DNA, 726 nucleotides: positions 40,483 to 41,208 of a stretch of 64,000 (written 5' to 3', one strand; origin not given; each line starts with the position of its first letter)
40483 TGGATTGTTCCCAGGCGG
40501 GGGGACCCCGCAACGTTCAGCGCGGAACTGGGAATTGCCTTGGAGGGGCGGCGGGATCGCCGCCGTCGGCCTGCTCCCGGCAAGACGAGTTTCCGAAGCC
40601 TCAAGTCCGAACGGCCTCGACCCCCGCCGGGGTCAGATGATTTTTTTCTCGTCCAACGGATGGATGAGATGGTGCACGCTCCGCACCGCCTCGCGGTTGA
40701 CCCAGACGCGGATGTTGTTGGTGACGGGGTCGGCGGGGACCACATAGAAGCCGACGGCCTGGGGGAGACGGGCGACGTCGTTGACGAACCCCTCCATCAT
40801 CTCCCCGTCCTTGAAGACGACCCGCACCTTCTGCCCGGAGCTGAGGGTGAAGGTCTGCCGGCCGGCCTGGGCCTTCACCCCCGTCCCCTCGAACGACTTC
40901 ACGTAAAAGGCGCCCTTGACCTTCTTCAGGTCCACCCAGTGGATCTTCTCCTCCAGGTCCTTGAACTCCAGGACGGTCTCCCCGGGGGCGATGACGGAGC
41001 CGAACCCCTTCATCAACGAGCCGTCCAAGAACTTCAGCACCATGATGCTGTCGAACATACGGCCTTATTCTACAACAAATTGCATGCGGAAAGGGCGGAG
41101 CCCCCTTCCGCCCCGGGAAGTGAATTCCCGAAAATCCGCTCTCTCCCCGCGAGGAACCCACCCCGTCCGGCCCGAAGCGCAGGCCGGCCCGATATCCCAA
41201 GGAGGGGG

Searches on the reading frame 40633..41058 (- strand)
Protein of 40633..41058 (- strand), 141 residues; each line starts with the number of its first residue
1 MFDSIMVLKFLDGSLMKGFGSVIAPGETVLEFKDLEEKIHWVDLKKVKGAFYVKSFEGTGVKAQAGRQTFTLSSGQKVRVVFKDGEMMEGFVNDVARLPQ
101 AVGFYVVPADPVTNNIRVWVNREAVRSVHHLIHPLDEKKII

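Call 3: search_protein_families(library=pfam, proteins=[window:40633-41058:-], max_evalue=10)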
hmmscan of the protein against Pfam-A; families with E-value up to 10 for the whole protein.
window:40633-41058:- (141 aa): 1 family
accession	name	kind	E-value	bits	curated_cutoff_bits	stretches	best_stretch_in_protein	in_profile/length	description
PF22478.1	DUF6982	-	8.1e-25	87.9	24.5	1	6-131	5-133/134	Family of unknown function (DUF6982)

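Call 4: search_protein_families(library=ncbifam, proteins=[window:40633-41058:-], max_evalue=10)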
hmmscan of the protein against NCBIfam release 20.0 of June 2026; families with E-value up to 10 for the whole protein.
window:40633-41058:- (141 aa): 2 families
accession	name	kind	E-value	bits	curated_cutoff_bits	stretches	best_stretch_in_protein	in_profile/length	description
NF008056.1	PRK10790.1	equivalog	0.052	12.1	746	1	33-78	439-483/584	SmdB family multidrug efflux ABC transporter permease/ATP-binding protein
TIGR03159.1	cas_Csc1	equivalog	0.072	12.5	41.4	1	90-127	52-88/225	type I-D CRISPR-associated protein Cas5/Csc1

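Call 8: find_homologous_proteins(query=window:40633-41058:-)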
Query window:40633-41058:- (141 aa): 10 proteins with E <= 0.001 among 21 candidates.
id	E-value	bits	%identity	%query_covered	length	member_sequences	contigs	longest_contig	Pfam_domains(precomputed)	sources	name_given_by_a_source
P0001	1.0e-77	277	89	100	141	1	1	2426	PF22478.2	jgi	jgi:hypothetical protein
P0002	5.5e-77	274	99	89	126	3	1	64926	PF22478.2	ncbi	-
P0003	1.6e-71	257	82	100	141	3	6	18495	PF22478.2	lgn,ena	-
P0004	1.1e-70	254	80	100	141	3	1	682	PF22478.2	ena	-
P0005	1.0e-69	251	77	100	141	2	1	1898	PF22478.2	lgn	-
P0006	2.2e-68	247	74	100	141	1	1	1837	PF22478.2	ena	-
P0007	1.7e-60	221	90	79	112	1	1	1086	PF22478.2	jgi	jgi:hypothetical protein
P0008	7.7e-59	216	88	79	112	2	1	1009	PF22478.2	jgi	jgi:hypothetical protein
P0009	1.2e-55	205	65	100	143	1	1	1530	PF22478.2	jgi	jgi:hypothetical protein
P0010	3.9e-11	61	34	87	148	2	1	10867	PF22478.2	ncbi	ncbi:MAG: DUF6982 domain-containing protein [Candidatus Eisenbacteria bacterium]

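Call 10: search_solved_structures(query=window:40633-41058:-, max_evalue=10)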
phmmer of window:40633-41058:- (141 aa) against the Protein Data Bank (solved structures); distinct sequences matched with E-value up to 10: 1.
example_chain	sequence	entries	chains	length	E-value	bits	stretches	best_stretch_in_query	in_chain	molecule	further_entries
1tcu_A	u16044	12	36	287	0.68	13.3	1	53-102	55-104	purine-nucleoside phosphorylase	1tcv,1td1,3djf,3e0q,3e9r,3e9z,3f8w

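Call 14: search_solved_structures(query=A1, max_evalue=10, show_alignments=2)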
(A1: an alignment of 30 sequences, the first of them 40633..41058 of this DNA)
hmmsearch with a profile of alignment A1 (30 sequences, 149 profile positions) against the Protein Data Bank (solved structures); distinct sequences matched with E-value up to 10: 1.
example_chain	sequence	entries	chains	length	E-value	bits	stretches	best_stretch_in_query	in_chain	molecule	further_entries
9if7_64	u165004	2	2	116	0.2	14.4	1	75-97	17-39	U6 snRNA-associated Sm-like protein LSm4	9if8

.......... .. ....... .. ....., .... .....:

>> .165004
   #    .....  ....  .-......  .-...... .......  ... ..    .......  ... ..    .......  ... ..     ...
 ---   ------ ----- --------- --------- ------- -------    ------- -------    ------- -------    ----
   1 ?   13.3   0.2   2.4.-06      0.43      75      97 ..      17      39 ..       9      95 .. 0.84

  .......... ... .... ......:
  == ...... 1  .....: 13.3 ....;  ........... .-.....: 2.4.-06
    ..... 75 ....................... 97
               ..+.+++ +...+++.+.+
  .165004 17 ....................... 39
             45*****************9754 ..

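Call 19: predict_structure(alignment_id=A1)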
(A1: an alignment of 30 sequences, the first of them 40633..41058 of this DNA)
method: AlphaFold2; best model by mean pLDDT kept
length: 141 residues; sequences in the alignment: 30
mean_pLDDT: 83.6   pTM: 0.77
mean pLDDT of the five models: 83.6, 83.2, 82.8, 82.8, 80.5
residues with pLDDT >= 90: 84; 70-90: 30; 50-70: 14; < 50: 13
segments of 3 or more residues with pLDDT < 50: 65-72, 137-141
pLDDT, mean of each block of 10 residues (from residue 1): 88 96 91 95 96 85 49 74 93 83 89 89 93 54 38
secondary structure, 60 per line:
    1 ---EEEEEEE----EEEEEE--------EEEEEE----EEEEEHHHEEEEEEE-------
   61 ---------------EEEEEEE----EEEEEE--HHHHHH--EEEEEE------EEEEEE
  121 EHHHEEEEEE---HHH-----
elements in order: E4-10 E15-20 E29-34 E39-43 E47-53 E76-82 E87-92 H95-100 E103-108 E115-121 E125-130

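Call 21: search_protein_representatives(alignment_id=A1)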
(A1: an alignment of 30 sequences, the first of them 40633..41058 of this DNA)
Query: 30 sequences, 149 profile positions. Proteins with E-value up to 0.001 (for the whole library): 2398; up to 1e-10: 1536; up to 1e-30: 292. The best 150 are listed.
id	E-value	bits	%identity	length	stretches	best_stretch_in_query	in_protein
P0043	4.5e-62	224.2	-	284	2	2-133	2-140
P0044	4.7e-46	172.2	-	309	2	5-140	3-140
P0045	3.1e-45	169.6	-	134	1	1-131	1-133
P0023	1.1e-44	167.8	-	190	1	1-131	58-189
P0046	6.9e-43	162.0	-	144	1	5-140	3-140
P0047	6.2e-41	155.6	-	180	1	1-142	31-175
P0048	1.1e-40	154.8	-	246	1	5-130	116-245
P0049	7.7e-40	152.1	-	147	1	3-134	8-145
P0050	8.6e-40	151.9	-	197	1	4-143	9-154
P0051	9.6e-40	151.8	-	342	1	3-133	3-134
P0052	1.8e-39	150.9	-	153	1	3-135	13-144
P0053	1.9e-39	150.8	-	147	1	5-135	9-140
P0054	3.8e-39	149.8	-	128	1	5-129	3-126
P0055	5.3e-39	149.4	-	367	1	1-135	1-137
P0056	7.8e-39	148.8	-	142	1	5-132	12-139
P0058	1.2e-38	148.2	-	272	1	4-142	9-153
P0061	2.7e-38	147.0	-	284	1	1-134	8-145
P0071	1.1e-37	145.1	-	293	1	5-130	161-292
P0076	1.7e-37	144.5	-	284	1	1-132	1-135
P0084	4.9e-37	143.0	-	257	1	6-130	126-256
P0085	5.0e-37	143.0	-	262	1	1-137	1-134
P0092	9.5e-37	142.0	-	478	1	2-129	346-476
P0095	1.7e-36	141.2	-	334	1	5-130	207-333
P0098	2.2e-36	140.9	-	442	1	5-130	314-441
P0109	8.9e-36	138.9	-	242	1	5-130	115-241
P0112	9.5e-36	138.8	-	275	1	1-131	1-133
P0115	1.8e-35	137.9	-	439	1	5-130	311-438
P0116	2.0e-35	137.7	-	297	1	5-132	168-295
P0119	4.3e-35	136.7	-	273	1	5-134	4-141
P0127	7.1e-35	136.0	-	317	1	5-132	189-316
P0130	9.9e-35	135.5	-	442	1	5-135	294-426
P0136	1.4e-34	135.0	-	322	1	5-130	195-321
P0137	1.5e-34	134.9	-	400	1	6-130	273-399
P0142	1.8e-34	134.6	-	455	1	5-130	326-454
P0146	2.4e-34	134.3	-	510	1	6-134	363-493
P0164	5.3e-34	133.1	-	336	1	5-130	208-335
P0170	6.7e-34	132.8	-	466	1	5-130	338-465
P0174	7.2e-34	132.7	-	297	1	1-136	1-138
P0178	8.2e-34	132.5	-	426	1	5-130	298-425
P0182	9.6e-34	132.3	-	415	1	5-135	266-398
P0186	1.3e-33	131.9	-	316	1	5-130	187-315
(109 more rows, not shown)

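Call 22: search_protein_families(library=pfam, proteins=[P0092, P0098, P0115, P0130, P0142, P0146, P0170, P0178, P0182, P0137], max_evalue=0.01)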
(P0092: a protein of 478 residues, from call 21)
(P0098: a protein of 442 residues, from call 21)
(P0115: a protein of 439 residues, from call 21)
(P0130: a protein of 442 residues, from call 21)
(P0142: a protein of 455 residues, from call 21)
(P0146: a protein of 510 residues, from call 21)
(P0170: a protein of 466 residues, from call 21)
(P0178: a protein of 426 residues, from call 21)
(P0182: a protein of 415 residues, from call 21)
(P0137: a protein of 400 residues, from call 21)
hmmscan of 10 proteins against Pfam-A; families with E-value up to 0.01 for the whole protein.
P0092 (478 aa): 3 families
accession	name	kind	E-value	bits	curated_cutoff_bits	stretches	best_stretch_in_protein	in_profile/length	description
PF22478.1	DUF6982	-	9.9e-28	97.3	24.5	1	348-477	3-132/134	Family of unknown function (DUF6982)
PF07238.19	PilZ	-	3.9e-22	78.9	22.5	2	5-109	3-101/102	PilZ domain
PF00226.36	DnaJ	-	1.3e-12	48.1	27.8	1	268-334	2-63/63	DnaJ domain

P0098 (442 aa): 2 families
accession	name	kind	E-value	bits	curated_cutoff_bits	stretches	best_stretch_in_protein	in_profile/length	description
PF22478.1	DUF6982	-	2.2e-26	93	24.5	1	314-442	3-133/134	Family of unknown function (DUF6982)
PF07238.19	PilZ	-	2.1e-05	25.2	22.5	1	26-98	2-75/102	PilZ domain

P0115 (439 aa): 2 families
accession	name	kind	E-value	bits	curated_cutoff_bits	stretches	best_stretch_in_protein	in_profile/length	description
PF22478.1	DUF6982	-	5.3e-28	98.2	24.5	1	311-437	3-131/134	Family of unknown function (DUF6982)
PF07238.19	PilZ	-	6.7e-06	26.8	22.5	1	44-130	3-86/102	PilZ domain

P0130 (442 aa): 2 families
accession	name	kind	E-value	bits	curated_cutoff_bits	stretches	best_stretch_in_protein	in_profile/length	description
PF22478.1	DUF6982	-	1.6e-26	93.4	24.5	1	294-423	3-134/134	Family of unknown function (DUF6982)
PF07238.19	PilZ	-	9.7e-06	26.3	22.5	1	18-92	2-76/102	PilZ domain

P0142 (455 aa): 2 families
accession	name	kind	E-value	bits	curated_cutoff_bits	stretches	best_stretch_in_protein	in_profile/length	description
PF22478.1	DUF6982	-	3.8e-25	88.9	24.5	1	326-452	3-130/134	Family of unknown function (DUF6982)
PF07238.19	PilZ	-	2.2e-05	25.2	22.5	1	74-122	23-74/102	PilZ domain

P0146 (510 aa): 2 families
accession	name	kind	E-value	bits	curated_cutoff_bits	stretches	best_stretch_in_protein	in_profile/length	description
PF22478.1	DUF6982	-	2.1e-24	86.5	24.5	1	363-488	4-131/134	Family of unknown function (DUF6982)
PF07238.19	PilZ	-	3.9e-05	24.4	22.5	1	37-131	1-90/102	PilZ domain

P0170 (466 aa): 2 families
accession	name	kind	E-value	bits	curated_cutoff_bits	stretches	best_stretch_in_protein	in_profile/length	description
PF22478.1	DUF6982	-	5.5e-27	94.9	24.5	1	339-464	4-131/134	Family of unknown function (DUF6982)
PF07238.19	PilZ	-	6.7e-06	26.8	22.5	1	30-101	2-74/102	PilZ domain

P0178 (426 aa): 2 families
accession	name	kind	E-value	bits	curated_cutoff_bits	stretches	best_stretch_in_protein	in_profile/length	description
PF22478.1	DUF6982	-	5.7e-25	88.4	24.5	1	298-423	3-130/134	Family of unknown function (DUF6982)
PF07238.19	PilZ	-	5.4e-08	33.5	22.5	1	35-130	1-91/102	PilZ domain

P0182 (415 aa): 2 families
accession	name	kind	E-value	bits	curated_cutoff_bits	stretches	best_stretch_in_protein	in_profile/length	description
PF22478.1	DUF6982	-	2.7e-23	82.9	24.5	1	266-390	3-129/134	Family of unknown function (DUF6982)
PF07238.19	PilZ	-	7.2e-05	23.5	22.5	1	1-58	30-85/102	PilZ domain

P0137 (400 aa): 2 families
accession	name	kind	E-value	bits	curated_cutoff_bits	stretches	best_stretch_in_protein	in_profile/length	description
PF22478.1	DUF6982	-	6.8e-27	94.6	24.5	1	272-398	3-131/134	Family of unknown function (DUF6982)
PF07238.19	PilZ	-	1.6e-05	25.6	22.5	1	19-66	26-75/102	PilZ domain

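Call 24: search_protein_families(library=pfam, proteins=[P0048, P0071, P0084, P0095, P0109, P0116, P0127, P0136, P0164, P0186], max_evalue=0.01)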
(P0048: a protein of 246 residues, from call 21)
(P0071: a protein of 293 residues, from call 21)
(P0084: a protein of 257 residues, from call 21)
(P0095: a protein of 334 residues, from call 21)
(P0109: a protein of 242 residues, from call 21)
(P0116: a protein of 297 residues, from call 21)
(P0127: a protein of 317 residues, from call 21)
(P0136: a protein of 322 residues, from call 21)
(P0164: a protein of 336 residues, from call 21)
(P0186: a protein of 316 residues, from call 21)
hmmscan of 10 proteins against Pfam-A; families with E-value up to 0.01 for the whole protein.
P0048 (246 aa): 1 family
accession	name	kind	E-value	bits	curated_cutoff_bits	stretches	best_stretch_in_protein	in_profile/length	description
PF22478.1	DUF6982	-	2e-28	99.6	24.5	1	117-245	4-132/134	Family of unknown function (DUF6982)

P0071 (293 aa): 1 family
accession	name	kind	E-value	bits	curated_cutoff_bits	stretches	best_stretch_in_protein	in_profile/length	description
PF22478.1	DUF6982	-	3.2e-25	89.2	24.5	1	162-292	4-132/134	Family of unknown function (DUF6982)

P0084 (257 aa): 1 family
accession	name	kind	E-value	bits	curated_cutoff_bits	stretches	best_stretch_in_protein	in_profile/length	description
PF22478.1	DUF6982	-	1.1e-26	93.9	24.5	1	125-256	3-132/134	Family of unknown function (DUF6982)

P0095 (334 aa): 2 families
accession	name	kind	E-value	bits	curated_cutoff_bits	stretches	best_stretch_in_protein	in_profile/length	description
PF22478.1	DUF6982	-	6.8e-28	97.8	24.5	1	206-332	2-131/134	Family of unknown function (DUF6982)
PF07238.19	PilZ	-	0.005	17.6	22.5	0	41-115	2-77/102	PilZ domain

P0109 (242 aa): 1 family
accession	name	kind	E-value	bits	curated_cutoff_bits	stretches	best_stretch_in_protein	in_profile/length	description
PF22478.1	DUF6982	-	6.7e-25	88.1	24.5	1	115-241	3-132/134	Family of unknown function (DUF6982)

P0116 (297 aa): 2 families
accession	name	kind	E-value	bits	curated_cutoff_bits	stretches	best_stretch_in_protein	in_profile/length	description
PF22478.1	DUF6982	-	6.7e-29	101.1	24.5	1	168-294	3-133/134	Family of unknown function (DUF6982)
PF07238.19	PilZ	-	3.6e-07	30.9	22.5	1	63-130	24-89/102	PilZ domain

P0127 (317 aa): 2 families
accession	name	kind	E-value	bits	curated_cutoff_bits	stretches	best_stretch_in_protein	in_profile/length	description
PF22478.1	DUF6982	-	4.3e-29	101.7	24.5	1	189-315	3-133/134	Family of unknown function (DUF6982)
PF07238.19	PilZ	-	7.2e-07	29.9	22.5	1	67-131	23-85/102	PilZ domain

P0136 (322 aa): 2 families
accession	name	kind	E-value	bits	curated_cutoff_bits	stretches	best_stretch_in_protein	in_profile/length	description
PF22478.1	DUF6982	-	4.7e-27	95.1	24.5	1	195-322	3-133/134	Family of unknown function (DUF6982)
PF07238.19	PilZ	-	0.0023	18.7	22.5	1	63-135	23-92/102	PilZ domain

P0164 (336 aa): 1 family
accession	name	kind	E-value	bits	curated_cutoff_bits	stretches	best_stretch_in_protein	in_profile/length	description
PF22478.1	DUF6982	-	2.5e-29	102.5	24.5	1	208-335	3-132/134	Family of unknown function (DUF6982)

P0186 (316 aa): 2 families
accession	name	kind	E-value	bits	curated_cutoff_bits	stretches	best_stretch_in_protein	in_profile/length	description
PF22478.1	DUF6982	-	7.3e-27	94.5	24.5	1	187-314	3-131/134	Family of unknown function (DUF6982)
PF07238.19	PilZ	-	9.8e-06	26.3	22.5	1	48-140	2-89/102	PilZ domain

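Call 25: search_protein_families(library=pfam, proteins=[P0051, P0055, P0058, P0061, P0076, P0085, P0112, P0119, P0174, P0043], max_evalue=0.01)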
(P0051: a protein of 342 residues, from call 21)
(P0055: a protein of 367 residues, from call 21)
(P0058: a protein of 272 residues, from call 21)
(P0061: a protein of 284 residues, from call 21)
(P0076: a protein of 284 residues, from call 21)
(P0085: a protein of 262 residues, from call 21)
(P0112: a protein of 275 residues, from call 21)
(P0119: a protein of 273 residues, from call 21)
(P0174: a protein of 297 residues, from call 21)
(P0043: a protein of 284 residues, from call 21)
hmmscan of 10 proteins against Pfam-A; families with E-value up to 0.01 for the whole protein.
P0051 (342 aa): 2 families
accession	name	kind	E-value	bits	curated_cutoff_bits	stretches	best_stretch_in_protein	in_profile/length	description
PF22478.1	DUF6982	-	4e-28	98.6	24.5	1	4-130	2-131/134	Family of unknown function (DUF6982)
PF00072.30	Response_reg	-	1.2e-21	77.4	30.2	1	221-319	1-99/111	Response regulator receiver domain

P0055 (367 aa): 1 family
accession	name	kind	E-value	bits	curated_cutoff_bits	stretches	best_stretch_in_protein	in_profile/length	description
PF22478.1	DUF6982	-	3.9e-29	101.9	24.5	1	3-133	2-133/134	Family of unknown function (DUF6982)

P0058 (272 aa): 3 families
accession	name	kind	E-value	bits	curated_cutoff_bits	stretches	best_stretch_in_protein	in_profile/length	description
PF22478.1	DUF6982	-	5.4e-28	98.2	24.5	1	9-141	2-132/134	Family of unknown function (DUF6982)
PF00498.31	FHA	-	1.4e-20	73.9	20.7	1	200-262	2-67/67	FHA domain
PF16697.10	Yop-YscD_cpl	-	5.5e-16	59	33.2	1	184-269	4-91/94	Inner membrane component of T3SS, cytoplasmic domain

P0061 (284 aa): 2 families
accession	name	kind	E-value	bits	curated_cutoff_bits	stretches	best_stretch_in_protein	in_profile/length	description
PF22478.1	DUF6982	-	4.4e-25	88.7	24.5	1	10-139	2-130/134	Family of unknown function (DUF6982)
PF02183.23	HALZ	-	0.0028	18.2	28.1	0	207-230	2-25/43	Homeobox associated leucine zipper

P0076 (284 aa): 1 family
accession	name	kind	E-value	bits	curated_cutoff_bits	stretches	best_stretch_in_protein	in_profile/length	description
PF22478.1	DUF6982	-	1.7e-27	96.6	24.5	1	3-133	2-132/134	Family of unknown function (DUF6982)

P0085 (262 aa): 2 families
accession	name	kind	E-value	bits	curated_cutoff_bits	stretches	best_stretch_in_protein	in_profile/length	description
PF22478.1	DUF6982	-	1e-24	87.6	24.5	1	3-128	2-133/134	Family of unknown function (DUF6982)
PF07238.19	PilZ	-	2.6e-05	24.9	22.5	1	150-247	1-94/102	PilZ domain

P0112 (275 aa): 1 family
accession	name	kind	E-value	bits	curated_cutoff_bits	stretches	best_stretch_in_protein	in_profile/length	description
PF22478.1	DUF6982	-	2.7e-26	92.6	24.5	1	3-130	2-130/134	Family of unknown function (DUF6982)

P0119 (273 aa): 4 families
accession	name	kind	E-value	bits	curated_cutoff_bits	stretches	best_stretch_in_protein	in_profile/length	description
PF22478.1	DUF6982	-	4.1e-24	85.6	24.5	1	4-137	3-132/134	Family of unknown function (DUF6982)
PF02183.23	HALZ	-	0.00059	20.4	28.1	0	184-209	14-39/43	Homeobox associated leucine zipper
PF07989.16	Cnn_1N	-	0.0023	18.5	28.5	1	191-250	9-66/74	Centrosomin N-terminal motif 1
PF13851.11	GAS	-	0.0029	17.5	32.3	1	192-270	50-128/200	Growth-arrest specific micro-tubule binding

P0174 (297 aa): 2 families
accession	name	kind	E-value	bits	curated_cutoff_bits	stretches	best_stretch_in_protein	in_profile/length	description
PF22478.1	DUF6982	-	6e-24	85.1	24.5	1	6-134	5-134/134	Family of unknown function (DUF6982)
PF07238.19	PilZ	-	1.5e-05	25.7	22.5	1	183-274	1-89/102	PilZ domain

P0043 (284 aa): 1 family
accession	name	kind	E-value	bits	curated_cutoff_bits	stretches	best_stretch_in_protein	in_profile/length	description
PF22478.1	DUF6982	-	3.5e-47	160.3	24.5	2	150-283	3-133/134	Family of unknown function (DUF6982)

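Call 28: find_encoding_contigs(protein=P0002, flank=3000, max_places=3)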
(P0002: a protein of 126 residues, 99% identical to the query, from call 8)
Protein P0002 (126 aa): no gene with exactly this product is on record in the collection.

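Call 31: find_related_loci(query=A1, collection=genome_contigs, flank=5000)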
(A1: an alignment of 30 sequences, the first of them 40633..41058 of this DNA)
Query A1 (141 aa) in genome_contigs; peptide patterns used: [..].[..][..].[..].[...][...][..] (x = any residue, [..] = any of these).
598 stretches matched a pattern (row limit reached: there are more); 523 encode a relative of the query (tblastn E <= 1e-3); the best 80 are kept; 80 distinct loci.
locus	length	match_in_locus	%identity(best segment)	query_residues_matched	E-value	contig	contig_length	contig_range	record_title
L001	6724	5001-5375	38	5-128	6e-19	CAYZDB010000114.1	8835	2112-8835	MAG TPA_asm: uncultured Acidobacteriota bacterium isolate binchicken_co245_196 genome assembly, contig: NODE_9787_length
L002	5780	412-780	33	6-131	4e-18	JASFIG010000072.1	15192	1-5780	MAG: Desulfobacterales bacterium isolate D0608S12metaG_Bin_143 D0608S12metaG_FD_scaffold_326_c1, whole genome shotgun se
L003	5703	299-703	34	4-131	6e-18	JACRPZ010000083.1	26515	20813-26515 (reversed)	MAG: Nitrospirae bacterium isolate NC_groundwater_2000_Pr3_S-0.65um_44_7 SR2-18-Sp65_coassembly_scaffold_602256, whole g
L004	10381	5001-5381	39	6-131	7e-18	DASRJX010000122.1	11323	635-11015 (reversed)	MAG TPA_asm: Candidatus Cryosericum sp. isolate SMAG_U10147 k141_2372261, whole genome shotgun sequence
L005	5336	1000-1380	38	6-131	8e-18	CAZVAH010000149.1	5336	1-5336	MAG TPA_asm: uncultured Bacteriovoracaceae bacterium isolate SRP068000_co4_477 genome assembly, contig: NODE_31527_lengt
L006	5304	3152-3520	32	6-131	2e-17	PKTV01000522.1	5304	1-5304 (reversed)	MAG: Desulfobacteraceae bacterium isolate BM005 sc_7988, whole genome shotgun sequence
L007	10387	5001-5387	36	6-131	2e-17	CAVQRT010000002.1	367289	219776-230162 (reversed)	MAG: Thermodesulfovibrionales bacterium isolate MFD09779.bin.2.135 genome assembly, contig: contig_12327, whole genome s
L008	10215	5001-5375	32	6-128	2e-17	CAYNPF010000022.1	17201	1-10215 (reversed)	MAG TPA_asm: uncultured bacterium isolate SRP089250_co1_36 genome assembly, contig: NODE_5552_length_17201_cov_4.933221,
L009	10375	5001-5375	34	6-128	2e-17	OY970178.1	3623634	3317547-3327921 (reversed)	MAG: Candidatus Eisenbacteria bacterium isolate MFD05942.bin.c.1 genome assembly, chromosome: 1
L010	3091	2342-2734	30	1-134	3e-17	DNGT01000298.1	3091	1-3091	MAG TPA_asm: Desulfobacteraceae bacterium isolate UBA11574 contig_95932, whole genome shotgun sequence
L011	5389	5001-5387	34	6-131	5e-17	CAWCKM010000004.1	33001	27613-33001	MAG: Nitrospirota bacterium isolate MFD00709.bin.1.4 genome assembly, contig: contig_113664, whole genome shotgun sequen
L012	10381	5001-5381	34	6-131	5e-17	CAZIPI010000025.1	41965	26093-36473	MAG TPA_asm: uncultured bacterium isolate binchicken_co44_204 genome assembly, contig: NODE_1623_length_41965_cov_32.003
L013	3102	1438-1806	32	6-131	6e-17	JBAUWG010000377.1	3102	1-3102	MAG: Desulfobacterales bacterium isolate MFD09702_ilm_asm_bin26 k127_250363, whole genome shotgun sequence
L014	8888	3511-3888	33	6-131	7e-17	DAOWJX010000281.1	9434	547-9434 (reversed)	MAG TPA_asm: Candidatus Aegiribacteria sp. isolate CSMAG_2080 CSMAG_2080_k141_3606994_length_9434_cov_11.0000, whole gen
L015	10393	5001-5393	36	6-130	9e-17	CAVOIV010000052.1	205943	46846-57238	MAG: uncultured candidate division NC10 bacterium isolate MFD10007.bin.2.127 genome assembly, contig: contig_61755, whol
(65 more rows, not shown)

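Call 32: fold_search(model_id=the predicted structure, library=pdb)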
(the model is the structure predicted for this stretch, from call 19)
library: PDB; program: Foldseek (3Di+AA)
matches with E <= 10: 1136; with E <= 0.001: 0
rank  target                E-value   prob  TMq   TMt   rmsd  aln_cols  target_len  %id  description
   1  4m75_G                7.7e-03  1.00  0.32  0.51   5.0        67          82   16  Crystal structure of Lsm1-7 complex (released 2013-10-23)
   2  4qvz_B                1.3e-02  0.84  0.25  0.19  14.2       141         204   13  FMRP N-terminal domain (released 2014-12-03)
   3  4m75_N                1.6e-02  1.00  0.31  0.50   4.7        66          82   18  Crystal structure of Lsm1-7 complex (released 2013-10-23)
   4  1m5q_H                2.3e-02  1.00  0.34  0.37   4.0        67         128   18  Crystal structure of a novel Sm-like archaeal protein from Pyrobaculum aerophilum (released 2003-03-18)
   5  1m5q_1                3.0e-02  1.00  0.34  0.37   4.0        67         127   18  Crystal structure of a novel Sm-like archaeal protein from Pyrobaculum aerophilum (released 2003-03-18)
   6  2g3r                  3.3e-02  0.77  0.25  0.29  13.0       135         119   13  Crystal Structure of 53BP1 tandem tudor domains at 1.2 A resolution (released 2007-01-02)
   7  4qw2_A                3.3e-02  0.75  0.25  0.18  13.7       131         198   11  FMRP N-terminal domain (R138Q) (released 2014-12-03)
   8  2lvm_MODEL_1_A        3.3e-02  0.60  0.23  0.25  13.2       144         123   12  Solution structure of human 53BP1 tandem Tudor domains in complex with a histone H4K20me2 peptide (released 2012-12-12)
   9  2k57_MODEL_1_A        3.9e-02  1.00  0.26  0.63   3.8        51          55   24  Solution NMR Structure of Putative Lipoprotein from Pseudomonas syringae Gene Locus PSPTO2350. Northeast Struc (released 2008-09-30)
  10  9ckj_F                4.1e-02  0.80  0.27  0.30  12.1       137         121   13  Co-crystal structure of 53BP1 tandem Tudor domains in complex with UNC9512 (released 2024-10-30)
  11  9t2z                  4.3e-02  0.35  0.24  0.18  14.1       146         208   12  Spindlin 1 with crystallization epitope mutations H127D:L128D:T131R (released 2025-11-26)
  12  1kq2_B                4.6e-02  1.00  0.29  0.64   1.8        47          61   19  Crystal Structure of an Hfq-RNA Complex (released 2002-07-05)
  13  1kq2_H                4.6e-02  1.00  0.30  0.64   2.0        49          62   18  Crystal Structure of an Hfq-RNA Complex (released 2002-07-05)
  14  4x34_B                4.8e-02  0.77  0.26  0.30  12.2       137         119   14  Crystal structure of the 53BP1 tandem tudor domain in complex with p53K381acK382me2 (released 2015-03-04)
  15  4ova_C                5.1e-02  0.75  0.29  0.21  14.2       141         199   12  Structure of the two tandem Tudor domains and a new identified KH0 domain from human Fragile X Mental Retardation Prot (released 2015-02-25)
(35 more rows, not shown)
